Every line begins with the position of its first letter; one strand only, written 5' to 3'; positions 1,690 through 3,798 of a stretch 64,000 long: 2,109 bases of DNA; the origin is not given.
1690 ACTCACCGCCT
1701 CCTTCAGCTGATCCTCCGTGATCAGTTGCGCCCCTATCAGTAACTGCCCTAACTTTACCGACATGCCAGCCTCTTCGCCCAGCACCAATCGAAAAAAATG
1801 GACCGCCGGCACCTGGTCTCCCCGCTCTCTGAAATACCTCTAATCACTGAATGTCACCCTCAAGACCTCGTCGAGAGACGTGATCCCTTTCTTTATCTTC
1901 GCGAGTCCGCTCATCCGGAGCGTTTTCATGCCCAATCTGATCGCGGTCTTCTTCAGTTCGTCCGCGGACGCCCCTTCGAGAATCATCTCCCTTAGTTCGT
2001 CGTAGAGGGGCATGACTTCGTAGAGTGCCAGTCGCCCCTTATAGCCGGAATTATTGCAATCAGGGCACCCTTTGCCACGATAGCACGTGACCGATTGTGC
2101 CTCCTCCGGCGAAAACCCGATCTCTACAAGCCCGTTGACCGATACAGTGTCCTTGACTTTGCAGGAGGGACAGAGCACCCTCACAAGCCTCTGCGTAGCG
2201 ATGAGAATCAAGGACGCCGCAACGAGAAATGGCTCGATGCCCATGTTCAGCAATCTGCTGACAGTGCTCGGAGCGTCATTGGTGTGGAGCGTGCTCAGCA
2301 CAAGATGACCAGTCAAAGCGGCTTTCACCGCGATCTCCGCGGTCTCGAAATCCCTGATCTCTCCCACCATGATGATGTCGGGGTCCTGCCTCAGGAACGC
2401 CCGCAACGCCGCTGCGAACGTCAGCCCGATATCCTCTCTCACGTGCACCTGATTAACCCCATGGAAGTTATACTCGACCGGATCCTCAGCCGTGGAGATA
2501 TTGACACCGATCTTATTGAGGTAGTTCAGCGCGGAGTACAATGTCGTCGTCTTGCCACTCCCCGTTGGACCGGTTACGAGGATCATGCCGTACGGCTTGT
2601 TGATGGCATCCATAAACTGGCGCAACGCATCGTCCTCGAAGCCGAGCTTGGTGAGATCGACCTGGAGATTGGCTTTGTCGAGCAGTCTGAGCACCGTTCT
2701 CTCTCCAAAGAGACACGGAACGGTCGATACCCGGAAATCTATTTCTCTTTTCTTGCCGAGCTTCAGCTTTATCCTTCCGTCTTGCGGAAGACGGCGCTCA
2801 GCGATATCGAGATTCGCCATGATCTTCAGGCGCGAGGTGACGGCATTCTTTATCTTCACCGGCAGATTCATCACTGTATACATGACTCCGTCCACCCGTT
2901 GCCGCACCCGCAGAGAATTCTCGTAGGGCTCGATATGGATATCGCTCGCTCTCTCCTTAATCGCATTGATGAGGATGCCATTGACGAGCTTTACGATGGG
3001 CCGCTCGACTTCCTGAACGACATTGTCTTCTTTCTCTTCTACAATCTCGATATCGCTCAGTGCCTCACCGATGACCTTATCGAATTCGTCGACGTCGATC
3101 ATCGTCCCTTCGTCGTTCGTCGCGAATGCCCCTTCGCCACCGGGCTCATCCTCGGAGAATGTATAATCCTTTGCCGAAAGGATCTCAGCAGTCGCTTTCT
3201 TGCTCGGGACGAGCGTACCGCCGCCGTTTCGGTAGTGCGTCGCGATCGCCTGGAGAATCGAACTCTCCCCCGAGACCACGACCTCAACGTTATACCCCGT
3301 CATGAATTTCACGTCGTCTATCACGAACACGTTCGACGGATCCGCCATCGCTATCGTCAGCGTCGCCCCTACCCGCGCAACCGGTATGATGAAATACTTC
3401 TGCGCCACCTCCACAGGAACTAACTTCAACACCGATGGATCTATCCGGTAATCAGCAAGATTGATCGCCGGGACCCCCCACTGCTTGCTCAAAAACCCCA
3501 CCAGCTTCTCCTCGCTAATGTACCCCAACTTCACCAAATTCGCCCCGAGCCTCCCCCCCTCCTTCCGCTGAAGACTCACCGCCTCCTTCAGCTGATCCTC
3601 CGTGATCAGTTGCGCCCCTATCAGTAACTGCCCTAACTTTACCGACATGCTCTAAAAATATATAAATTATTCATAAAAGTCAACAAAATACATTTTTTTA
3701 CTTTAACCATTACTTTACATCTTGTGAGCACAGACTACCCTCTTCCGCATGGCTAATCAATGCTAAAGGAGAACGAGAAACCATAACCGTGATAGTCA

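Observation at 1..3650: Tandem PilB/MshE-type ATPase genes with a nucleotide-perfect 432-bp 5' block but diverged bodies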

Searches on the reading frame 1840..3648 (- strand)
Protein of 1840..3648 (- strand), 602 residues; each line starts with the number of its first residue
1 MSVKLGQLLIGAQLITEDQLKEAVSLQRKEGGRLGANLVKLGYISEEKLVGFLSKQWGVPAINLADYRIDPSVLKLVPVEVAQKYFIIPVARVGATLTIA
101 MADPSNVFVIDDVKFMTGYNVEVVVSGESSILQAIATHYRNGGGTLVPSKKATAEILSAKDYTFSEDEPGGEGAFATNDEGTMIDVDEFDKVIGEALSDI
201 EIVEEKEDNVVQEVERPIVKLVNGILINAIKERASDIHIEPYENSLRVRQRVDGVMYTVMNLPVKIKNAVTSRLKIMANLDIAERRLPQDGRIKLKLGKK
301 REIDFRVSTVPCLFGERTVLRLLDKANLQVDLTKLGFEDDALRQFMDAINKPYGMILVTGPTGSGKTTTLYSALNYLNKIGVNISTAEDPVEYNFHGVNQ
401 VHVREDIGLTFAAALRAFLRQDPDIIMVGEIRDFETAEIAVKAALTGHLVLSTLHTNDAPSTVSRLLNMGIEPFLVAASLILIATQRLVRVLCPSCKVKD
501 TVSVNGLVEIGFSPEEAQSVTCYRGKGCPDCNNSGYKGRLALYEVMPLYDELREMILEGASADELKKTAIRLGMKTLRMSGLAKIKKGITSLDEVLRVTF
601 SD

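Call 8: search_protein_families(library=pfam, proteins=[window:1840-3648:-])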
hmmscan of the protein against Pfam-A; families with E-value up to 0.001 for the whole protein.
window:1840-3648:- (602 aa): 3 families
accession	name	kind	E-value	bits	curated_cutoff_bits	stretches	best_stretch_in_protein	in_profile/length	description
PF00437.27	T2SSE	-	1.4e-141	471.9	24.9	1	214-597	4-370/370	Type II/IV secretion system protein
PF05157.20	MshEN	-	1.8e-23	82.8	23.1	1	57-143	1-88/90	MshEN domain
PF13191.12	AAA_16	-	4.7e-05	24.4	32.6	1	339-437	9-100/167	AAA ATPase domain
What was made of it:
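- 1840..3648 (-): pilB-A. Complete type IVa pilus extension ATPase gene (602 aa), upstream member of the tandem pair. Pfam MshEN (residues 57-143) plus T2SSE at E = 1e-141 (call 8).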

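Call 10: find_encoding_contigs(protein=window:1840-3648:-, flank=10000, max_places=10)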
Protein window:1840-3648:- (602 aa): 1 contig read that carries it; 1 place shown.
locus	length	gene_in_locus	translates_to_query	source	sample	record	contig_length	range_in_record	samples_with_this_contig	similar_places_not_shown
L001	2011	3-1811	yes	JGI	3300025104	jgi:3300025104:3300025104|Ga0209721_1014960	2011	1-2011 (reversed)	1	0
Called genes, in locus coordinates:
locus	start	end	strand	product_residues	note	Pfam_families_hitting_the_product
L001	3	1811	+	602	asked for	PF05157:MshEN, PF00437:T2SSE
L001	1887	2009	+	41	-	?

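Call 12: find_homologous_proteins(query=window:1840-3648:-, max_evalue=1e-50)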
Query window:1840-3648:- (602 aa): 8000 proteins with E <= 1e-50 among 8000 candidates; the best 120 are listed.
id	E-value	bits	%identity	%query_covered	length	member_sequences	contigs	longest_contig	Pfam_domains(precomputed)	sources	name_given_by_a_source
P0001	0.0e+0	1172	87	100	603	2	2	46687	PF05157.21,PF00437.27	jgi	jgi:type IV pilus assembly protein PilB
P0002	0.0e+0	1172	87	100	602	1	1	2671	PF05157.21,PF00437.27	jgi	jgi:type IV pilus assembly protein PilB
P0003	0.0e+0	1172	87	100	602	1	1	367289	PF05157.21,PF00437.27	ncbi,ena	-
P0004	0.0e+0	1157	86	100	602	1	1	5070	PF05157.21,PF00437.27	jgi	-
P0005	0.0e+0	1155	86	100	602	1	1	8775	PF05157.21,PF00437.27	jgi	-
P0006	0.0e+0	1155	87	100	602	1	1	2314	PF05157.21,PF00437.27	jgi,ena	-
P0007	0.0e+0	1153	86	100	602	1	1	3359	PF05157.21,PF00437.27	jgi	-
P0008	0.0e+0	1153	85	100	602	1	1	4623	PF05157.21,PF00437.27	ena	-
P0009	0.0e+0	1152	86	100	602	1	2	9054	PF05157.21,PF00437.27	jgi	-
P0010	0.0e+0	1152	86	100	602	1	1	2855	PF05157.21,PF00437.27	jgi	jgi:type IV pilus assembly protein PilB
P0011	0.0e+0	1151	86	100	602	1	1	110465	PF05157.21,PF00437.27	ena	-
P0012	0.0e+0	1150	86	100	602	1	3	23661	PF05157.21,PF00437.27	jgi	jgi:type IV pilus assembly protein PilB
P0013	0.0e+0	1150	86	100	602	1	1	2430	PF05157.21,PF00437.27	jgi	jgi:type IV pilus assembly protein PilB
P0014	0.0e+0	1150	85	100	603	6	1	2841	PF05157.21,PF00437.27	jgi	-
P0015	0.0e+0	1150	86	100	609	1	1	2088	PF05157.21,PF00437.27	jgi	jgi:type IV pilus assembly protein PilB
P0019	0.0e+0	1126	84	100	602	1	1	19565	PF05157.21,PF00437.27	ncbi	-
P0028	0.0e+0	1076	80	100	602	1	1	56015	PF05157.21,PF00437.27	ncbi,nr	ncbi:MAG: type IV-A pilus assembly ATPase PilB [Nitrospirae bacterium]|nr:type IV-A pilus assembly A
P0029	0.0e+0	1076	80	100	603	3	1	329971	PF05157.21,PF00437.27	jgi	jgi:type IV pilus assembly protein PilB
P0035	0.0e+0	1072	80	100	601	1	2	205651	PF05157.21,PF00437.27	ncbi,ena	-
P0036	0.0e+0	1072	80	100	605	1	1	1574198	PF05157.21,PF00437.27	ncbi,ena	-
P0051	0.0e+0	1064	79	100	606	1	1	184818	PF05157.21,PF00437.27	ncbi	-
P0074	0.0e+0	1050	79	100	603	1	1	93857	PF05157.21,PF00437.27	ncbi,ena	-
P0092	0.0e+0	1043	75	100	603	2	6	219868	PF05157.21,PF00437.27,PF20720.4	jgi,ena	jgi:type IV pilus assembly protein PilB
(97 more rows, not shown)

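Call 13: find_encoding_contigs(protein=P0003, flank=6000, max_places=3)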
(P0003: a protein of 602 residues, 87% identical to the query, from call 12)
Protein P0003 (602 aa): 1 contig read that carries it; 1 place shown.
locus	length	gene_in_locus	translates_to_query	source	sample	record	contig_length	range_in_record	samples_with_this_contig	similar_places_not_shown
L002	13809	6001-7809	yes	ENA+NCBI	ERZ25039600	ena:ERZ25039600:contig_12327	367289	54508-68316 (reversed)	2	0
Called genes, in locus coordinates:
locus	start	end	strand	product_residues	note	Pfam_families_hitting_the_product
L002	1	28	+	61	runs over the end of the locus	PF12797:Fer4_2 (weak), PF12838:Fer4_7 (faint), PF00037:Fer4 (weak), PF13237:Fer4_10 (weak), PF13370:Fer4_13, PF13459:Fer4_15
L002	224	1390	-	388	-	PF04055:Radical_SAM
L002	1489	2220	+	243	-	PF00989:PAS, PF13188:PAS_8 (weak), PF08448:PAS_4 (weak), PF13426:PAS_9, PF08447:PAS_3 (weak)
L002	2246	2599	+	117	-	-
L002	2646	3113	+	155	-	PF02915:Rubrerythrin (weak)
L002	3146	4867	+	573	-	PF01558:POR, PF01855:POR_N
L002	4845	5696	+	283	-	PF02775:TPP_enzyme_C, PF12367:PFO_beta_C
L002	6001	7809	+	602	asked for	PF05157:MshEN, PF00437:T2SSE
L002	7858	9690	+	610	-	PF05157:MshEN, PF00437:T2SSE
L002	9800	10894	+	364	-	PF00437:T2SSE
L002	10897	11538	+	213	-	PF28597:T2SSF_N, PF00482:T2SSF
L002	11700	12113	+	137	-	PF00482:T2SSF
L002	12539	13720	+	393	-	PF00989:PAS (weak), PF13426:PAS_9 (faint), PF00512:HisKA, PF02518:HATPase_c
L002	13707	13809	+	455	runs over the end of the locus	PF00072:Response_reg, PF00158:Sigma54_activat, PF14532:Sigma54_activ_2, PF07724:AAA_2 (weak), PF07728:AAA_5, PF25601:AAA_lid_14, PF02954:HTH_8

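Call 14: find_encoding_contigs(protein=P0001, flank=6000, max_places=3)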
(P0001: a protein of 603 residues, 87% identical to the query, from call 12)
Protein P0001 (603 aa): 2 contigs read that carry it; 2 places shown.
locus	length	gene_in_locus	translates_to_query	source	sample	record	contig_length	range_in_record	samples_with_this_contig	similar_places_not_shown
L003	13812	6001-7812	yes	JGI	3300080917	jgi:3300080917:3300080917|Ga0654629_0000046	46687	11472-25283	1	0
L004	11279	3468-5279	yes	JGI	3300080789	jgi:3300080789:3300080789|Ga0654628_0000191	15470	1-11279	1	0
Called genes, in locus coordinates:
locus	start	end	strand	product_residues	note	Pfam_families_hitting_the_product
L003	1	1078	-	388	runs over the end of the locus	PF04055:Radical_SAM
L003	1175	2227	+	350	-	PF00989:PAS, PF08448:PAS_4, PF13188:PAS_8 (weak), PF13426:PAS_9, PF00989:PAS, PF13188:PAS_8, PF08448:PAS_4, PF13426:PAS_9, +3 more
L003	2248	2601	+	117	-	-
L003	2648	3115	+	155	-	PF02915:Rubrerythrin (weak)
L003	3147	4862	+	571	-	PF01558:POR, PF01855:POR_N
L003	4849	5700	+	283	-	PF02775:TPP_enzyme_C, PF12367:PFO_beta_C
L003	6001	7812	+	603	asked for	PF05157:MshEN, PF00437:T2SSE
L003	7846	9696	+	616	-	PF05157:MshEN, PF00437:T2SSE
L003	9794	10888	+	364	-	PF00437:T2SSE, PF13401:AAA_22 (faint)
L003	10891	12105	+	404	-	PF28597:T2SSF_N (weak), PF00482:T2SSF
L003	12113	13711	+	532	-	PF25323:6TM_PilS, PF00989:PAS, PF13188:PAS_8 (weak), PF08448:PAS_4 (faint), PF13426:PAS_9 (weak), PF00512:HisKA, PF02518:HATPase_c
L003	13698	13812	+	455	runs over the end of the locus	PF00072:Response_reg, PF00158:Sigma54_activat, PF14532:Sigma54_activ_2, PF07724:AAA_2 (weak), PF07728:AAA_5, PF25601:AAA_lid_14, PF02954:HTH_8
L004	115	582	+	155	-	PF02915:Rubrerythrin (weak)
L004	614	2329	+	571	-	PF01558:POR, PF01855:POR_N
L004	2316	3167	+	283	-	PF02775:TPP_enzyme_C, PF12367:PFO_beta_C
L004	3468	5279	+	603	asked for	PF05157:MshEN, PF00437:T2SSE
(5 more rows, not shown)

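Call 15: find_encoding_contigs(protein=P0011, flank=6000, max_places=3)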
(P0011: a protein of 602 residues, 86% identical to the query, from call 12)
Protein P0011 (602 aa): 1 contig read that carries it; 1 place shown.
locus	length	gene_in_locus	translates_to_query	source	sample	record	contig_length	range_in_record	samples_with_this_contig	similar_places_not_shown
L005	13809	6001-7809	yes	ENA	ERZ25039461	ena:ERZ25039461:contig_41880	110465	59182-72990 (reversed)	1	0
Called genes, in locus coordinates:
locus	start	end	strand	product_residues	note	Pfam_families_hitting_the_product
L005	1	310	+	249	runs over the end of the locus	PF00557:Peptidase_M24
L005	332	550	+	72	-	PF01176:eIF-1a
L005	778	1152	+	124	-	PF00416:Ribosomal_S13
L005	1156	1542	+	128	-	PF00411:Ribosomal_S11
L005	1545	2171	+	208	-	PF00163:Ribosomal_S4, PF01479:S4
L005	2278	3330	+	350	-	PF01193:RNA_pol_L, PF01000:RNA_pol_A_bac, PF03118:RNA_pol_A_CTD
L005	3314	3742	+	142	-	PF01196:Ribosomal_L17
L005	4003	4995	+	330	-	PF01073:3Beta_HSD, PF01370:Epimerase, PF02719:Polysacc_synt_2, PF04321:RmlD_sub_bind, PF07993:NAD_binding_4 (faint), PF16363:GDP_Man_Dehyd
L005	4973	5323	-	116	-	PF08378:NERD, PF02021:UPF0102, PF01939:NucS_C (weak)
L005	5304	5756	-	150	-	PF01751:Toprim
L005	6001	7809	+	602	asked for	PF05157:MshEN, PF00437:T2SSE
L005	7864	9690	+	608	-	PF05157:MshEN, PF00437:T2SSE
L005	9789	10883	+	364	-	PF00437:T2SSE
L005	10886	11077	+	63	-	PF28597:T2SSF_N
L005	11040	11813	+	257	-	PF00482:T2SSF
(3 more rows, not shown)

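Call 20: find_related_loci(query=window:1840-3648:-, collection=genome_contigs, flank=4500)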
Query window:1840-3648:- (602 aa) in genome_contigs; peptide patterns used: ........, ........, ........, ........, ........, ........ (x = any residue, [..] = any of these).
600 stretches matched a pattern (row limit reached: there are more); 598 encode a relative of the query (tblastn E <= 1e-3); the best 80 are kept; 80 distinct loci.
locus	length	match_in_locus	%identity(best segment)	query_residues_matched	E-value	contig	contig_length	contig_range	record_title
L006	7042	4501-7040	72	1-602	0e+0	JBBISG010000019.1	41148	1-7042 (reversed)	MAG: Nitrospirota bacterium isolate BQF270218_bin_368 NODE_716_length_41148_cov_3.28529, whole genome shotgun sequence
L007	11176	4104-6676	70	1-602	0e+0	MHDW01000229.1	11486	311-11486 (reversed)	MAG: Nitrospirae bacterium GWC2_42_7 gwc2_scaffold_9416, whole genome shotgun sequence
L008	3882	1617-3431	66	1-602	0e+0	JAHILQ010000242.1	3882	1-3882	MAG: Nitrospinota bacterium isolate KR13_N2.mb.31 KR13_N2.mb.31_k141_326759, whole genome shotgun sequence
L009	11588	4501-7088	60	1-602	0e+0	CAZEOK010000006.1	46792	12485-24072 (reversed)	MAG TPA_asm: uncultured bacterium isolate binchicken_co232_174 genome assembly, contig: NODE_1203_length_46792_cov_5.946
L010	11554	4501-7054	61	1-602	0e+0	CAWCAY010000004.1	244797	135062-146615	MAG: uncultured bacterium isolate MFD03899.bin.2.190 genome assembly, contig: contig_26419, whole genome shotgun sequenc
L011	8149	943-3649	58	1-600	0e+0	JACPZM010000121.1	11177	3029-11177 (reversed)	MAG: Candidatus Troglogloeales bacterium isolate NC_groundwater_889_Pr1_S2p5_48_16 Montesol18_S2p5_coassembly_scaffold_1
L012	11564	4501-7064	57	1-602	0e+0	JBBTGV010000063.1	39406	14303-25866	MAG: Deltaproteobacteria bacterium isolate H32-bin094_1 H32_bin094_1_000000000063, whole genome shotgun sequence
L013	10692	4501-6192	59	4-602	0e+0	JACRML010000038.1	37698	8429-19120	MAG: Deltaproteobacteria bacterium isolate NC_groundwater_1906_Pr3_S2p5_42_12 SR2-18-S2p5_coassembly_scaffold_128311, wh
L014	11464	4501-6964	58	4-602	0e+0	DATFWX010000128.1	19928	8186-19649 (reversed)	MAG TPA_asm: Polyangia bacterium isolate SMAG_U9502 k141_451932, whole genome shotgun sequence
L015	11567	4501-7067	57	1-602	0e+0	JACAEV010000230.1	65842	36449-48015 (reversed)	MAG: Syntrophaceae bacterium isolate L.E.D.11_1 k119_1573084, whole genome shotgun sequence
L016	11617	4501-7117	57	1-602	0e+0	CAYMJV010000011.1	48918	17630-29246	MAG TPA_asm: uncultured Syntrophaceae bacterium isolate binchicken_co378_81 genome assembly, contig: NODE_510_length_489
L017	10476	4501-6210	59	1-602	0e+0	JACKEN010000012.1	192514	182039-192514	MAG: Deltaproteobacteria bacterium isolate HK-STAS-MYXO-34 HK-STAS-MYXO-34_12, whole genome shotgun sequence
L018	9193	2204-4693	58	4-602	0e+0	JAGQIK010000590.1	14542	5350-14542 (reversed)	MAG: Myxococcales bacterium isolate HKST-UBA02 k127_3152251, whole genome shotgun sequence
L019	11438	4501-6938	57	2-599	0e+0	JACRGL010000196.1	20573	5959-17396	MAG: Candidatus Methylomirabilota bacterium isolate NC_groundwater_1750_Pr3_B-0.1um_56_10 SR-2_scaffold_141_4120373, who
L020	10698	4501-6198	58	1-602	0e+0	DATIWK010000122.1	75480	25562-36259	MAG TPA_asm: Anaeromyxobacteraceae bacterium isolate SMAG_U15221 k141_2607416, whole genome shotgun sequence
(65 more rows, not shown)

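Call 22: find_related_loci(query=window:1840-3648:-, collection=metagenome_contigs, flank=3500)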
Query window:1840-3648:- (602 aa) in metagenome_contigs; peptide patterns used: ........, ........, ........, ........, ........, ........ (x = any residue, [..] = any of these).
600 stretches matched a pattern (row limit reached: there are more); 595 encode a relative of the query (tblastn E <= 1e-3); the best 80 are kept; 80 distinct loci.
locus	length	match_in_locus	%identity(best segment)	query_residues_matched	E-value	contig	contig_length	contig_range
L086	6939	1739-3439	62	1-602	0e+0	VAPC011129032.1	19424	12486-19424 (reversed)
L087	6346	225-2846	58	1-602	0e+0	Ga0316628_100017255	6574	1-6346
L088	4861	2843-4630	58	1-602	0e+0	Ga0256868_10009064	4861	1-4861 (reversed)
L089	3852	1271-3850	59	4-602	0e+0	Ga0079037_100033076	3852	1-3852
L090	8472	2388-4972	57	1-602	0e+0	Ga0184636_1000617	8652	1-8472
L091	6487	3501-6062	58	1-602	0e+0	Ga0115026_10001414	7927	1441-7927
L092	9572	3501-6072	56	1-602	0e+0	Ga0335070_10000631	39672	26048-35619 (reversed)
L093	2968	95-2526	56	4-602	0e+0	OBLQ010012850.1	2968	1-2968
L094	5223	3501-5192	57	4-602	0e+0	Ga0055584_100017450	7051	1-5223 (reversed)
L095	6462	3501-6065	57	1-602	0e+0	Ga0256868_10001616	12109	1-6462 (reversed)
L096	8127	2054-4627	56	4-602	0e+0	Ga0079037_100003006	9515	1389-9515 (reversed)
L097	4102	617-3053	57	4-602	0e+0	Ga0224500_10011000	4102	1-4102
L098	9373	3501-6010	57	4-602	0e+0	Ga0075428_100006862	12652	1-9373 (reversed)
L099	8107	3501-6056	55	4-602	0e+0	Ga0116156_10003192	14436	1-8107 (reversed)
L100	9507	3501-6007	57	4-602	0e+0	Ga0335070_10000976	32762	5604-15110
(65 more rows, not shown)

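Call 24: find_encoding_contigs(protein=P0035, flank=8000, max_places=4)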
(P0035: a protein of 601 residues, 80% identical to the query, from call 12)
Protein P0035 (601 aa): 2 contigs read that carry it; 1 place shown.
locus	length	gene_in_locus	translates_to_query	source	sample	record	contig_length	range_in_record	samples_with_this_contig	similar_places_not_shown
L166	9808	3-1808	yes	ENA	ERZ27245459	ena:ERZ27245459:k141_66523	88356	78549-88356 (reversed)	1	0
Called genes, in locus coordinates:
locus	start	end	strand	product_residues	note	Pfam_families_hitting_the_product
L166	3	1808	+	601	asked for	PF05157:MshEN, PF00437:T2SSE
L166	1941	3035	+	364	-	PF00437:T2SSE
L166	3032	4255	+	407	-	PF28597:T2SSF_N (weak), PF00482:T2SSF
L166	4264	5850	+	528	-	PF25323:6TM_PilS, PF00989:PAS, PF08448:PAS_4 (weak), PF13188:PAS_8 (weak), PF13426:PAS_9 (weak), PF00512:HisKA, PF02518:HATPase_c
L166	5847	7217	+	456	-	PF00072:Response_reg, PF00158:Sigma54_activat, PF01078:Mg_chelatase (faint), PF14532:Sigma54_activ_2, PF07724:AAA_2, PF07728:AAA_5, PF25601:AAA_lid_14, PF02954:HTH_8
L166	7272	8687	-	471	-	PF13291:ACT_4 (weak), PF00390:malic, PF03949:Malic_M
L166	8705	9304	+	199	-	PF00565:SNase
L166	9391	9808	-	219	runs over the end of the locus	PF18306:LDcluster4, PF03641:Lysine_decarbox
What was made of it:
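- On PilB-type type IVa pilus extension ATPase (GspE/PulE superfamily): L166, identical to the window over 1766 nt, continues into pilT (364 aa), pilC (407 aa), pilS and pilR (call 24).
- Short-read assemblies break at the repeat (calls 10, 24).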

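Call 25: find_encoding_contigs(protein=P0019, flank=5000, max_places=2)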
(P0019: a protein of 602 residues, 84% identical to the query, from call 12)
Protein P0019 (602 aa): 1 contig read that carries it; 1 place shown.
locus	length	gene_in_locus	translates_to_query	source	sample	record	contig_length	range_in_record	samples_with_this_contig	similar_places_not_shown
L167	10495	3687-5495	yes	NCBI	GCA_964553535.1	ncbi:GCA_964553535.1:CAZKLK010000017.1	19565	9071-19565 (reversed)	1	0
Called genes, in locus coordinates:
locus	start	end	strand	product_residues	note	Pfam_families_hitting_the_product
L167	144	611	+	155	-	PF02915:Rubrerythrin (weak)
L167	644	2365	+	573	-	PF01558:POR, PF01855:POR_N, PF17147:PFOR_II (weak)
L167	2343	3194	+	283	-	PF02775:TPP_enzyme_C, PF12367:PFO_beta_C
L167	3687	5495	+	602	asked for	PF05157:MshEN, PF00437:T2SSE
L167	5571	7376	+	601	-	PF05157:MshEN, PF00437:T2SSE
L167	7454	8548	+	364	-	PF00437:T2SSE, PF13401:AAA_22 (faint), PF13604:AAA_30 (faint), PF25199:nSTAND_NTPase5 (faint)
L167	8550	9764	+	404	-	PF28597:T2SSF_N (weak), PF00482:T2SSF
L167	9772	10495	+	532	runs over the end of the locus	PF25323:6TM_PilS, PF00989:PAS, PF13188:PAS_8 (faint), PF13426:PAS_9 (faint), PF00512:HisKA, PF02518:HATPase_c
